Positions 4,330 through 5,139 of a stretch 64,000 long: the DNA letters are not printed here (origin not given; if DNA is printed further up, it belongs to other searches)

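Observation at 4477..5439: Dockerin-like calcium-binding module at the C-terminus of a Pro/Thr-rich surface protein in a CPR-like genome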

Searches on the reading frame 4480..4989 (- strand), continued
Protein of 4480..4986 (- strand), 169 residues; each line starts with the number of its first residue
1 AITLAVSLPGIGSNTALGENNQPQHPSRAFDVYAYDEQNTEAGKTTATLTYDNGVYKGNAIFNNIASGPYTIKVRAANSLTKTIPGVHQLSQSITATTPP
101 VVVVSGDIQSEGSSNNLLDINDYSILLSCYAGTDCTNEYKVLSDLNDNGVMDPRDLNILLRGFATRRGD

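Call 90: search_protein_families(library=ncbifam, proteins=[L007:3347-5407:+, L005:4483-6519:+], max_evalue=0.1)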
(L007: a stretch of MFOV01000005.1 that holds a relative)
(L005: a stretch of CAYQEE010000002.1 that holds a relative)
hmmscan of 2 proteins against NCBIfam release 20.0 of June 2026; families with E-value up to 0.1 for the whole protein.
L007:3347-5407:+ (687 aa): 8 families
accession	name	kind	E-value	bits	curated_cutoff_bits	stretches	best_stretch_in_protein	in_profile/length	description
NF010238.0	PRK13685.1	subfamily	2.1e-15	56.6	432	1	21-239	71-299/335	hypothetical protein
TIGR02442.1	Cob-chelat-sub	hypoth_equivalog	1.1e-07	30.7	779.45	1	44-218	471-637/641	putative cobaltochelatase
TIGR00868.1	hCaCC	subfamily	1.1e-07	30.1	900.85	1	47-238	306-477/863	calcium-activated chloride channel protein 1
TIGR03788.1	marine_srt_targ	equivalog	3e-06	25.9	551.65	1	43-249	269-456/629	marine proteobacterial sortase target protein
TIGR03436.1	acidobact_VWFA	subfamily_domain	4.4e-06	26.4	81.25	1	34-238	58-282/324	VWA domain-containing protein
NF047508.1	VWA_BatA_Lepto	exception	6.8e-06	25.3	380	1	5-237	51-272/315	VWA domain-containing protein BatA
NF009943.0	PRK13406.1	equivalog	0.0011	17.6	571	1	112-184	462-532/585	magnesium chelatase subunit D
TIGR02031.1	BchD-ChlD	equivalog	0.0029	16.3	499.55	1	66-225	438-603/608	magnesium chelatase ATPase subunit D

L005:4483-6519:+ (679 aa): 2 families
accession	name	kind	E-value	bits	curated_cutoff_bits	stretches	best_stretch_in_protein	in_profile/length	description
NF041540.1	dockerin_GC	domain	0.017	15.5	29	1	619-671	4-61/67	GC-type dockerin domain-anchored protein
TIGR02869.1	spore_SleB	equivalog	0.04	13.8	236.5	1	136-195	110-169/201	spore cortex-lytic enzyme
